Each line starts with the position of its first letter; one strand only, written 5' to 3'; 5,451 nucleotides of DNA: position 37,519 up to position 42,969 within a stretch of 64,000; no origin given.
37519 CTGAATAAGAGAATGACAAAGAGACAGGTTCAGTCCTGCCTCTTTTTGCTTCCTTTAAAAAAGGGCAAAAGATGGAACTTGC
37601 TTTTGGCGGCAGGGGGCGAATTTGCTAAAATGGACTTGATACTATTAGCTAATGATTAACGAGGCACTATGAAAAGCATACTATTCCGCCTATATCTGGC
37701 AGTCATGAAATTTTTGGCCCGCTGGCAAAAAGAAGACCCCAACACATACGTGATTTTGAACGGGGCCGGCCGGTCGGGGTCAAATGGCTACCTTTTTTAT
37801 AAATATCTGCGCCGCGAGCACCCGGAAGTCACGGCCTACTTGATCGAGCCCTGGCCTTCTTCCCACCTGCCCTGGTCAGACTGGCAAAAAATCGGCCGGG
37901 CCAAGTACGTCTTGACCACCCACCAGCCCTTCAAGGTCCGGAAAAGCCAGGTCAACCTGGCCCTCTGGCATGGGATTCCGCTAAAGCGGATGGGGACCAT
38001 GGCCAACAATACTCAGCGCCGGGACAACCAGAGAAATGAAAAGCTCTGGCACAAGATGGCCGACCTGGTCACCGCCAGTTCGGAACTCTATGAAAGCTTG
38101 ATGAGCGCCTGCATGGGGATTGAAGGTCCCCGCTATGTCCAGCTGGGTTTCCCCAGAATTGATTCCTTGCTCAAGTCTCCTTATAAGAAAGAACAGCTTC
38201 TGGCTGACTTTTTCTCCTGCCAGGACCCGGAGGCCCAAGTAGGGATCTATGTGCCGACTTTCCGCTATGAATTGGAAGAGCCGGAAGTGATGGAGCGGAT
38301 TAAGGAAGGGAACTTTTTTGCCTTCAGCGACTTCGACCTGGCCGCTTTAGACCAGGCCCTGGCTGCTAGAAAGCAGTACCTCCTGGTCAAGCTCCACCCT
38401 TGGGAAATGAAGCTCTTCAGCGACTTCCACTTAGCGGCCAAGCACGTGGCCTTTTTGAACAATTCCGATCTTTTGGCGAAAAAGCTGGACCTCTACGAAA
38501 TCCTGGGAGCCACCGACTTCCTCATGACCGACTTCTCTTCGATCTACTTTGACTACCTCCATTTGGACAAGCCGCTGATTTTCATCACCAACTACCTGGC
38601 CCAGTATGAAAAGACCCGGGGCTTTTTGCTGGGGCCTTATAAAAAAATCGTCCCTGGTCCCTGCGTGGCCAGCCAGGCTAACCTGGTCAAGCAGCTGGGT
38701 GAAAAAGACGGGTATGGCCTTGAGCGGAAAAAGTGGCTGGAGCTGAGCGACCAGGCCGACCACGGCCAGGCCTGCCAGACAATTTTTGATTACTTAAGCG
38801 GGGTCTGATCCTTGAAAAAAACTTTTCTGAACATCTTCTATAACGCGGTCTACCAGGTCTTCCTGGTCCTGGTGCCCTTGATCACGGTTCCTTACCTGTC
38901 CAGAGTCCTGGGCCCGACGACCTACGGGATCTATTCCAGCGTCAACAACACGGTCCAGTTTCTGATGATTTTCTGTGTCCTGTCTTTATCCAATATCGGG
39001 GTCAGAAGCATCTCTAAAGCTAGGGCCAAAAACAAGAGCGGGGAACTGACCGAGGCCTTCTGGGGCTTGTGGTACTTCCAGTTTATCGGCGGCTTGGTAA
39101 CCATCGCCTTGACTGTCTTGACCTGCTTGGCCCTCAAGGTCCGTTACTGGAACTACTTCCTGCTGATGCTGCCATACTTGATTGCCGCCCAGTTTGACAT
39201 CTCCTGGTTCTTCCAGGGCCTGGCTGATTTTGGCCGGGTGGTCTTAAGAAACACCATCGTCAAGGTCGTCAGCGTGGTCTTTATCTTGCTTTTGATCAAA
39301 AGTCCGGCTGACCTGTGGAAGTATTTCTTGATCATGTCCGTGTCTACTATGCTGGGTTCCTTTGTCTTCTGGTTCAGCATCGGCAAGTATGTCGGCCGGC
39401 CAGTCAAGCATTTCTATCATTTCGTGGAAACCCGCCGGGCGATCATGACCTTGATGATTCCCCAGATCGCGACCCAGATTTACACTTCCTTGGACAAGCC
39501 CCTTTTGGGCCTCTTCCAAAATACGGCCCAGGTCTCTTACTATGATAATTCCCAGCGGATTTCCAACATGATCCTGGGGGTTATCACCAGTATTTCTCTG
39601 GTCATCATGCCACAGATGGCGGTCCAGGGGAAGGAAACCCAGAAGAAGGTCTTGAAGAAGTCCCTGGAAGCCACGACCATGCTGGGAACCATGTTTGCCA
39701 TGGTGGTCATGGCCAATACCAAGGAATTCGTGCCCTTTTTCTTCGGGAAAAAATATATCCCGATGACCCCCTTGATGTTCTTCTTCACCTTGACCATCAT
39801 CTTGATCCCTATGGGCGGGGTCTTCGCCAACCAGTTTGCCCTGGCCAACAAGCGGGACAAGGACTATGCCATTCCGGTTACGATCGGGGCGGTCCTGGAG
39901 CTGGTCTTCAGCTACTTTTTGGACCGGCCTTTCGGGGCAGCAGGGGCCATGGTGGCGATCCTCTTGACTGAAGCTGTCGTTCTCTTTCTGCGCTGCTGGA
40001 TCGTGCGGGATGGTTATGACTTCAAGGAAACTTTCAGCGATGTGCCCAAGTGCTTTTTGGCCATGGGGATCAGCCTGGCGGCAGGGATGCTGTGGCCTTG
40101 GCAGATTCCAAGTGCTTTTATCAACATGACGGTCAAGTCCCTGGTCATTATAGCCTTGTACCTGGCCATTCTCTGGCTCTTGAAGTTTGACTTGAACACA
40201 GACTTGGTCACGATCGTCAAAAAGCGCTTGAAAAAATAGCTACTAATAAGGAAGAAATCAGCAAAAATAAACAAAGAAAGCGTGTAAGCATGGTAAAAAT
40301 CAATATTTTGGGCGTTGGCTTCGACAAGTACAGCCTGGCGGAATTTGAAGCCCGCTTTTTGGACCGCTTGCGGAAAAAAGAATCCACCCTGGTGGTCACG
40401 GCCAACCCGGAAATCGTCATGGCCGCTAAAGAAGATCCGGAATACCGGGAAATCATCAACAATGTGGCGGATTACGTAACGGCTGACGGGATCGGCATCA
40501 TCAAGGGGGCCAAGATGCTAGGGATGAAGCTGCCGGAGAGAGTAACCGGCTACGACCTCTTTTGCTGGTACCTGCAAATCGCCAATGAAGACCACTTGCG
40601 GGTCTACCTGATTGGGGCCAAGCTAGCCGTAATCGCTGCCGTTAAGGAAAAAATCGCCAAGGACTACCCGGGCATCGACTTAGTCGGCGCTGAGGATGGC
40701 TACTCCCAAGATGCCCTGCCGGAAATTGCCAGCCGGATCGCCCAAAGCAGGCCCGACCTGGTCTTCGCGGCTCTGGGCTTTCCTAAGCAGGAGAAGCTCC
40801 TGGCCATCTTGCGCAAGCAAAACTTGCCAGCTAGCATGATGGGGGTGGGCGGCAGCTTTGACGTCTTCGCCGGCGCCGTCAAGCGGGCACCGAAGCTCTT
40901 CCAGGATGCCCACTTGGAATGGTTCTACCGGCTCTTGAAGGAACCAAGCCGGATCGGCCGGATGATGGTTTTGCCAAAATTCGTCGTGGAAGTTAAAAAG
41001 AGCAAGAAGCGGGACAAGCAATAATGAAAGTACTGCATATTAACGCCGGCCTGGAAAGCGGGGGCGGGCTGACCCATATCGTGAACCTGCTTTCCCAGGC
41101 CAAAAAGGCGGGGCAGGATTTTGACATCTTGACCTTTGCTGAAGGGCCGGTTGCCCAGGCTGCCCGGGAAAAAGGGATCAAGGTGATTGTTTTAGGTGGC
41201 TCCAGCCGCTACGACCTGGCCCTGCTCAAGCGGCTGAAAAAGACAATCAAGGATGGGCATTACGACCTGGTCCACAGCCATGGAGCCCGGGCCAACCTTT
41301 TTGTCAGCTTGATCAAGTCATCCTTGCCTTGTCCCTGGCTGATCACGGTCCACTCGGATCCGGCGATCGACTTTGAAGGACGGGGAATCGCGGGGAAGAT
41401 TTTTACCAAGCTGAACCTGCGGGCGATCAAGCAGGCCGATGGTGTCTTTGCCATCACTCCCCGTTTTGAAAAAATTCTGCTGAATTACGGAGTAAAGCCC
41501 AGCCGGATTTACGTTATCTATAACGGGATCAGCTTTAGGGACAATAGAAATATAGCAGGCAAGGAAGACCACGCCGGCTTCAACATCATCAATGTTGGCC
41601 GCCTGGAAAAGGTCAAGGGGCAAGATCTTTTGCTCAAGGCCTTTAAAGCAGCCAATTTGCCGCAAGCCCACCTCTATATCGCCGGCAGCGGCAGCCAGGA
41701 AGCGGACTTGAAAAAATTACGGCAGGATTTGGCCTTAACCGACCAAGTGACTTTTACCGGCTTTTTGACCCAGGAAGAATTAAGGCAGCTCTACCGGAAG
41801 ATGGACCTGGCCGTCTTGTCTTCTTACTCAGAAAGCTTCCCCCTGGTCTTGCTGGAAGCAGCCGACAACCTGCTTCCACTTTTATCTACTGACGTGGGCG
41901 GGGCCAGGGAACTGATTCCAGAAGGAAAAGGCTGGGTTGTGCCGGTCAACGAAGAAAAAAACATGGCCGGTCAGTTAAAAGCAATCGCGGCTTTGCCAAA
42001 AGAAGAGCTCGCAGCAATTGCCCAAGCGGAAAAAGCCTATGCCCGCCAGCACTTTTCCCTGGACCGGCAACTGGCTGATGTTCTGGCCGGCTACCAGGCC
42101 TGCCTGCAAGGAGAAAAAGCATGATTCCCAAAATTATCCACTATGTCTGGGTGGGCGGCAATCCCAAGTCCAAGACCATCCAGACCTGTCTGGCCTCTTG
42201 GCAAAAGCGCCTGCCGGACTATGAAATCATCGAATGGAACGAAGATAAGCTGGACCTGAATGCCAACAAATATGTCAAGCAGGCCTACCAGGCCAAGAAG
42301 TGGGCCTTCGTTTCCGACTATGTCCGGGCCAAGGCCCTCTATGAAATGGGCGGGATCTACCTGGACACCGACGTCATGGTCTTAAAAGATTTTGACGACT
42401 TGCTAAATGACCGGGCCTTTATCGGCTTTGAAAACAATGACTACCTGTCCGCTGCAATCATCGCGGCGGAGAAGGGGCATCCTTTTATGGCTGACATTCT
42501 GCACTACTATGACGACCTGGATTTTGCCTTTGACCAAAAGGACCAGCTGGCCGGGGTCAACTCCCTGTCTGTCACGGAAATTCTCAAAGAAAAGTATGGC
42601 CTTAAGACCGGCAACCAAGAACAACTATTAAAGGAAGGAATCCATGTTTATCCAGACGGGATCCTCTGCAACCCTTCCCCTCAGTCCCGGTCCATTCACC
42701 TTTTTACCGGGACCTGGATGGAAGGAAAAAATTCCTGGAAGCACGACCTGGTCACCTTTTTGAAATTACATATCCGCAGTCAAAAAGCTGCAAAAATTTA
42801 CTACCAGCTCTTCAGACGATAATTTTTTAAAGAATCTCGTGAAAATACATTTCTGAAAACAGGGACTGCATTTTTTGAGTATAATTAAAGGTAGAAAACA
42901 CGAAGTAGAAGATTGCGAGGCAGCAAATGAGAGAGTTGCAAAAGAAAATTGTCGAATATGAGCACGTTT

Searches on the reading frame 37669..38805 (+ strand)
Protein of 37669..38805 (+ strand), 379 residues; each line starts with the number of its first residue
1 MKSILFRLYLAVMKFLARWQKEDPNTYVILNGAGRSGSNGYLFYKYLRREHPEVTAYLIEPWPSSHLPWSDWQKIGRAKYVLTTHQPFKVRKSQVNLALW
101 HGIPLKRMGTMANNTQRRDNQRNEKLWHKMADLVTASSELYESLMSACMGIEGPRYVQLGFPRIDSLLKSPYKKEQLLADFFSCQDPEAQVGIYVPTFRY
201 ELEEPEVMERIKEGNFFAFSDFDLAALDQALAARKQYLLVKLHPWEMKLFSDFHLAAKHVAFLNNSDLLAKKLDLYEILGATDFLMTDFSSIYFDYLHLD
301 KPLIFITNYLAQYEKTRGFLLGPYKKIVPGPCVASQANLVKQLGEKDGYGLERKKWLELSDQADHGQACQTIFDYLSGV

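Call 17: search_protein_families(library=pfam, proteins=[window:37669-38805:+], max_evalue=0.00001)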
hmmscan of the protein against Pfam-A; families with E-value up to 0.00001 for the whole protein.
window:37669-38805:+ (379 aa): 1 family
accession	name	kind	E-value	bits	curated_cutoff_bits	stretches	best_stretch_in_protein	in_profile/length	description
PF04464.20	Glyphos_transf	-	4.6e-49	167.7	22.1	1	70-375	71-364/367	CDP-Glycerol:Poly(glycerophosphate) glycerophosphotransferase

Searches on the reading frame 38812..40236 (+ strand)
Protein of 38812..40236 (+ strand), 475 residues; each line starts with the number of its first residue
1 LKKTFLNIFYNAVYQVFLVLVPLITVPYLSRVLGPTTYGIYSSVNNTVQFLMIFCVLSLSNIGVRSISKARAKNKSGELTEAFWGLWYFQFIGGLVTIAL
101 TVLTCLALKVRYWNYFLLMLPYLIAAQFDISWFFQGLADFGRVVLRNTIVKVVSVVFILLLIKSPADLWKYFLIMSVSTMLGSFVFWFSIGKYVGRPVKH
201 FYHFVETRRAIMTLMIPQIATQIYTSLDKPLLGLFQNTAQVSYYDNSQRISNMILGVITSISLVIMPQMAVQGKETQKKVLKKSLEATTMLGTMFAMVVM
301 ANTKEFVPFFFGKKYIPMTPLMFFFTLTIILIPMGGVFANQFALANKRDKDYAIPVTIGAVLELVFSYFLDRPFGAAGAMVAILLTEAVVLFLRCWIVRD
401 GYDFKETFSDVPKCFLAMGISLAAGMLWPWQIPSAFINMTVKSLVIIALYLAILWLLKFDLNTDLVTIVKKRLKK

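Call 17: search_protein_families(library=pfam, proteins=[window:38812-40236:+], max_evalue=0.00001)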
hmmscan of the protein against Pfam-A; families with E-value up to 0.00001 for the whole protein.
window:38812-40236:+ (475 aa): 2 families
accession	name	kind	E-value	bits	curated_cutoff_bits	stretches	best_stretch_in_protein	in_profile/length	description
PF01943.22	Polysacc_synt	-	1.2e-27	97.5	28.2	1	7-270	4-271/274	Polysaccharide biosynthesis protein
PF13440.11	Polysacc_synt_3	-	1.5e-09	37.9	23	1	29-319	2-292/293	Polysaccharide biosynthesis protein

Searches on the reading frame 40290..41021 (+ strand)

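Call 17: search_protein_families(library=pfam, proteins=[window:40290-41021:+], max_evalue=0.00001)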
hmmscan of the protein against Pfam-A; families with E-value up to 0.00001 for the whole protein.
window:40290-41021:+ (244 aa): 1 family
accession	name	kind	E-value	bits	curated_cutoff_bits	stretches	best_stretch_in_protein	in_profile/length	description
PF03808.19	Glyco_tran_WecG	-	4e-56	189.9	27.4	1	60-226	1-168/168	Glycosyl transferase WecG/TagA/CpsF family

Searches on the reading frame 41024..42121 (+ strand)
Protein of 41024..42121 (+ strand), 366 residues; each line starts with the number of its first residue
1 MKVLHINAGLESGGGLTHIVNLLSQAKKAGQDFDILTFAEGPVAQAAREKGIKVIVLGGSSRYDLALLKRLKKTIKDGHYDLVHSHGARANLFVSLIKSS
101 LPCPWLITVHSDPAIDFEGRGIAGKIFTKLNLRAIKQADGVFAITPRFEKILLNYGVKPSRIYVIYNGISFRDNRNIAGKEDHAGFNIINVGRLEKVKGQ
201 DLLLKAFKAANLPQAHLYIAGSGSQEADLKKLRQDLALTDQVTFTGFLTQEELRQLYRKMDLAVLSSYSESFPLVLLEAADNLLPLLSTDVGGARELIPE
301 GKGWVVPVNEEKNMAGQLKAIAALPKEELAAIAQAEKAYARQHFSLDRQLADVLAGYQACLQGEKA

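Call 17: search_protein_families(library=pfam, proteins=[window:41024-42121:+], max_evalue=0.00001)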
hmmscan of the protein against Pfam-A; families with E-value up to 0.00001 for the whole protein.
window:41024-42121:+ (366 aa): 6 families
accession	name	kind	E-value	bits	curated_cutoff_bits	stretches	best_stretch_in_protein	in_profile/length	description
PF00534.26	Glycos_transf_1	-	2.6e-36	125.2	26.4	1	186-337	16-171/172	Glycosyl transferases group 1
PF13692.12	Glyco_trans_1_4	-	5.8e-30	104.9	27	1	187-320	3-138/142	Glycosyl transferases group 1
PF13439.12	Glyco_transf_4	-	3.7e-24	86.1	28.5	1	13-169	2-166/170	Glycosyltransferase Family 4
PF13579.12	Glyco_trans_4_4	-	4.7e-18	66.5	29.7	1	13-168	1-158/158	Glycosyl transferase 4-like domain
PF20706.3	GT4-conflict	-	7.6e-14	51.9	26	1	126-334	135-364/385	Family 4 Glycosyltransferase in conflict systems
PF13477.12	Glyco_trans_4_2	-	1.7e-07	31.9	23.4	1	16-135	10-132/139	Glycosyl transferase 4-like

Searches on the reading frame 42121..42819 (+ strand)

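Call 17: search_protein_families(library=pfam, proteins=[window:42121-42819:+], max_evalue=0.00001)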
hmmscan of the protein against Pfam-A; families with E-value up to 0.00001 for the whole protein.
window:42121-42819:+ (233 aa): 3 families
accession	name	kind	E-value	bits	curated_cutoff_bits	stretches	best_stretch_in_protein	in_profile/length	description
PF04488.21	Gly_transf_sug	-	5.2e-16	59.6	23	1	20-98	4-90/93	Glycosyltransferase sugar-binding region containing DXD motif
PF05704.18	Caps_synth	-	6.2e-10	39.4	24.5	1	4-113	48-171/278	Capsular polysaccharide synthesis protein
PF12919.13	TcdA_TcdB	-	7.4e-09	35.8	23.6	0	57-86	166-195/382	TcdA/TcdB catalytic glycosyltransferase domain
